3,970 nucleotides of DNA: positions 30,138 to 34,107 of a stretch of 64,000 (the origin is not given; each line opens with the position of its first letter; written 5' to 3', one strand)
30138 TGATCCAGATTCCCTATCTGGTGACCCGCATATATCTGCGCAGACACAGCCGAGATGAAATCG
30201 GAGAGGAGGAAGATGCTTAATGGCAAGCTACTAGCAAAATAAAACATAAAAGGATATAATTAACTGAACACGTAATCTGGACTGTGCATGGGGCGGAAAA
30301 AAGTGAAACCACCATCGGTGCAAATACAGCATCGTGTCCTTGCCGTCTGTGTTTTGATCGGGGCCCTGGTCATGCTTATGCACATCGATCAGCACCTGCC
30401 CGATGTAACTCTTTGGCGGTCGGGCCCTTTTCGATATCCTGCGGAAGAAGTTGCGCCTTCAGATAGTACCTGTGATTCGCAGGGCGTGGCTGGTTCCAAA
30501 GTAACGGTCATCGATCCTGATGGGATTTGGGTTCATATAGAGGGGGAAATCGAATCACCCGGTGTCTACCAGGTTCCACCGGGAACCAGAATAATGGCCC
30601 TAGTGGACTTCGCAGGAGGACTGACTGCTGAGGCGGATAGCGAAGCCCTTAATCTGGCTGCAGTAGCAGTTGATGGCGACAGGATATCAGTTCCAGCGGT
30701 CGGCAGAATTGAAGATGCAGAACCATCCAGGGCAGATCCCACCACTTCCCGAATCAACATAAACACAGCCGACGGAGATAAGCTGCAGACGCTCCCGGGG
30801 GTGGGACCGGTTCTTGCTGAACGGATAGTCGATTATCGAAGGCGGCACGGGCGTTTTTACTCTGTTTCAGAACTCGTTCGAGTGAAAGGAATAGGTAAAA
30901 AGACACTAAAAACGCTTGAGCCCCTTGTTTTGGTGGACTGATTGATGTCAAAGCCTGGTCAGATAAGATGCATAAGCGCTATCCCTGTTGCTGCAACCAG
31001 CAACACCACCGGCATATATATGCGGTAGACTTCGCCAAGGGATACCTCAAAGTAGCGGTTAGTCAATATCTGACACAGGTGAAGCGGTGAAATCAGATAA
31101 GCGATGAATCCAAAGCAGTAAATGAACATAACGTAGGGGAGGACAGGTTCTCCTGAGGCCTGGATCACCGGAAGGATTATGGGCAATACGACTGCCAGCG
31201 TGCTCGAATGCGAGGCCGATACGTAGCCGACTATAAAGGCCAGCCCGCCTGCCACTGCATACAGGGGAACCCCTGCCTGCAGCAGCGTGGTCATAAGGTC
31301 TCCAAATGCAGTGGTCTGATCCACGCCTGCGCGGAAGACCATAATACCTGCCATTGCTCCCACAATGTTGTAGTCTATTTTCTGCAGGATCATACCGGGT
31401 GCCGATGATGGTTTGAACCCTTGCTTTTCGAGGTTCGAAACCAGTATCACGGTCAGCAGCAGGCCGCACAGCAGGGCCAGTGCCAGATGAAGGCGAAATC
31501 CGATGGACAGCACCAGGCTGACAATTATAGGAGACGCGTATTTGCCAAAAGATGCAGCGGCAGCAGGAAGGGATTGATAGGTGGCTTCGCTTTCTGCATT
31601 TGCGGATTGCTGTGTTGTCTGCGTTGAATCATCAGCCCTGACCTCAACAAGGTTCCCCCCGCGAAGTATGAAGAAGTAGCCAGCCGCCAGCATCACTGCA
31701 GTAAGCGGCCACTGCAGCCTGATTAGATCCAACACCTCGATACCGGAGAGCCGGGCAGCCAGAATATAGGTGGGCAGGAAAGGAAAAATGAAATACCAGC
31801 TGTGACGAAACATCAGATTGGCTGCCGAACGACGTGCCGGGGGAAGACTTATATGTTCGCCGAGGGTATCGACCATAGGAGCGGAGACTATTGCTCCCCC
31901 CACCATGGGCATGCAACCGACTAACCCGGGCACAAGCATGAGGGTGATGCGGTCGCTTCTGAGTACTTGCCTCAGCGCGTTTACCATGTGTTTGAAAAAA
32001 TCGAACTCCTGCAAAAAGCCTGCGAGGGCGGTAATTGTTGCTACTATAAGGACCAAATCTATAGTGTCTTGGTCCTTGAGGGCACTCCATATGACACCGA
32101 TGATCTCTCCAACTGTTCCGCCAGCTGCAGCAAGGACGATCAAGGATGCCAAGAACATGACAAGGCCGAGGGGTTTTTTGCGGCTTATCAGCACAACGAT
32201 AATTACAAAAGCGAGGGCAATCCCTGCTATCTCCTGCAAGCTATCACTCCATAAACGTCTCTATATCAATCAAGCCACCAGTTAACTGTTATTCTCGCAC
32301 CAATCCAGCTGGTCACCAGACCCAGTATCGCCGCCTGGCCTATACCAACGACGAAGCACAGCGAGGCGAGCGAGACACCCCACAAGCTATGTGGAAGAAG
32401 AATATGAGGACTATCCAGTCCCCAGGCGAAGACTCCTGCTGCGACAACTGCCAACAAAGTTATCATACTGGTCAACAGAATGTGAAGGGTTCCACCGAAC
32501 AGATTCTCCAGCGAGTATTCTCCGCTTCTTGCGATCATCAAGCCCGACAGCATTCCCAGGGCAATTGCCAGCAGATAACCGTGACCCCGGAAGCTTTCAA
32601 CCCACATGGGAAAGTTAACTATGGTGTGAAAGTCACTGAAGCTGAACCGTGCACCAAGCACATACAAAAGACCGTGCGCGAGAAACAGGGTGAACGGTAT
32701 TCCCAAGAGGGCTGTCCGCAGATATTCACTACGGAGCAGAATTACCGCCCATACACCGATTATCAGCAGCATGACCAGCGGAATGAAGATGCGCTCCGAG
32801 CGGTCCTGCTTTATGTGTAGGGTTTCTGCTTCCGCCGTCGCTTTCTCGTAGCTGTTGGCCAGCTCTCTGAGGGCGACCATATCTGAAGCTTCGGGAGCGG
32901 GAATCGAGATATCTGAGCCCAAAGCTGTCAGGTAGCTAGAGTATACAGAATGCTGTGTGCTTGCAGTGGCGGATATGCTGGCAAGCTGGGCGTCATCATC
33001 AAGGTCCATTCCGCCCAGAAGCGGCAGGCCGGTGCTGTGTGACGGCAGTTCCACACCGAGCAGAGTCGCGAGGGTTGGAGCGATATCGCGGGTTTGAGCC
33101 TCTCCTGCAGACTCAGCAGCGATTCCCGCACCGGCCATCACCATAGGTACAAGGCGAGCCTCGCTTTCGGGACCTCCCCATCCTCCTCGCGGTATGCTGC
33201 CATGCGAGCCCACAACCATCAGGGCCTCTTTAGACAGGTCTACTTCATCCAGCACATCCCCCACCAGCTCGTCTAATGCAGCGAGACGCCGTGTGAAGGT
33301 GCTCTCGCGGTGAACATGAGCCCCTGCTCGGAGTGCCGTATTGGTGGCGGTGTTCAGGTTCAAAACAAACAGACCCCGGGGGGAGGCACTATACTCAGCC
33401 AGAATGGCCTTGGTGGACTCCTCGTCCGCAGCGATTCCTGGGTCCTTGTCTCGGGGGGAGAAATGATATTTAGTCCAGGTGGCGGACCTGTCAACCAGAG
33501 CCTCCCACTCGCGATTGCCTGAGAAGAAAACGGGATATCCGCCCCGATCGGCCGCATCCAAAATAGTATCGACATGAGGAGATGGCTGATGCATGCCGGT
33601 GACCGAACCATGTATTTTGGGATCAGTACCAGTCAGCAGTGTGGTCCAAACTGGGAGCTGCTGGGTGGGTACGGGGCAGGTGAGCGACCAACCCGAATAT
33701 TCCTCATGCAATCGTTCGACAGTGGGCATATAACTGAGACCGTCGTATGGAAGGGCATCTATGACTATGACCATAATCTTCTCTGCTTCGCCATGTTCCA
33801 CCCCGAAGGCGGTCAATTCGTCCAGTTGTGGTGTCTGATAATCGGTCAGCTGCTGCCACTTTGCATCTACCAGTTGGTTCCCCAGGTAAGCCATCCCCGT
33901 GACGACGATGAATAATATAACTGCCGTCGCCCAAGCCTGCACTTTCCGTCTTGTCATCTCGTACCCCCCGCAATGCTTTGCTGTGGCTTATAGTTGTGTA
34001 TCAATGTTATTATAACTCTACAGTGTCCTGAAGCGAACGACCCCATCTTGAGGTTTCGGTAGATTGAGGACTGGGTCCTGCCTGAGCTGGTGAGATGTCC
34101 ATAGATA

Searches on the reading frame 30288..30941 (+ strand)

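Call 32: search_protein_families(library=pfam, proteins=[window:30288-30941:+], max_evalue=0.00001)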
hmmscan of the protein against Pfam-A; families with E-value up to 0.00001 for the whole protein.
window:30288-30941:+ (217 aa): 4 families
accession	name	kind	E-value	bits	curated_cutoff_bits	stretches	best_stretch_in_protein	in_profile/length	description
PF12836.13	HHH_3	-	2.7e-20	72.7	27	1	154-213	4-63/65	Helix-hairpin-helix motif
PF10531.15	SLBB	-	4.5e-13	49.2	27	1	82-135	2-54/55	SLBB domain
PF00633.29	HHH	-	1.1e-10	41.3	24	1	157-183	4-30/30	Helix-hairpin-helix motif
PF14520.12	HHH_5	-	5e-07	30.6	27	0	159-182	30-53/57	Helix-hairpin-helix domain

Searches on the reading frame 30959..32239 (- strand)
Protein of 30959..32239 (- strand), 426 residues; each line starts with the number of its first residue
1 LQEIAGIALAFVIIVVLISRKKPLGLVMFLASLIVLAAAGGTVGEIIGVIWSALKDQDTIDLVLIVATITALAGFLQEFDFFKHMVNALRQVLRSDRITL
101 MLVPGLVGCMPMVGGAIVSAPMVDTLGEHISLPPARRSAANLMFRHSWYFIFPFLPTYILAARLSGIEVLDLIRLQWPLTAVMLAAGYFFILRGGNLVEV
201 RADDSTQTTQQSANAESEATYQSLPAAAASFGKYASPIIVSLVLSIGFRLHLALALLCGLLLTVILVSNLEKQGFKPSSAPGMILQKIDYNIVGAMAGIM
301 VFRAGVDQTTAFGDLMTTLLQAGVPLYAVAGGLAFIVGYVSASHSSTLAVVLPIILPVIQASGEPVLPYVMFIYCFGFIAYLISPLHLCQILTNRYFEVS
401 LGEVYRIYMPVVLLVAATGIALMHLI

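Call 32: search_protein_families(library=pfam, proteins=[window:30959-32239:-], max_evalue=0.00001)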
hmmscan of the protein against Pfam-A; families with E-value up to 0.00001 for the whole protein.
window:30959-32239:- (426 aa): 1 family
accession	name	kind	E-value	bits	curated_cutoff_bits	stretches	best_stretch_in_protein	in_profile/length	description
PF04165.18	DUF401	-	6.4e-39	134.8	24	2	7-194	5-190/393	Protein of unknown function (DUF401)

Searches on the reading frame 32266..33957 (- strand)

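Call 32: search_protein_families(library=pfam, proteins=[window:32266-33957:-], max_evalue=0.00001)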
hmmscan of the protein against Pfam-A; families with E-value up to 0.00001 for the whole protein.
window:32266-33957:- (563 aa): 1 family
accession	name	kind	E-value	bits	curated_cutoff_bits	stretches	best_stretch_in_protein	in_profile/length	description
PF01663.27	Phosphodiest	-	2.2e-06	27.9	23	0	63-150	3-100/342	Type I phosphodiesterase / nucleotide pyrophosphatase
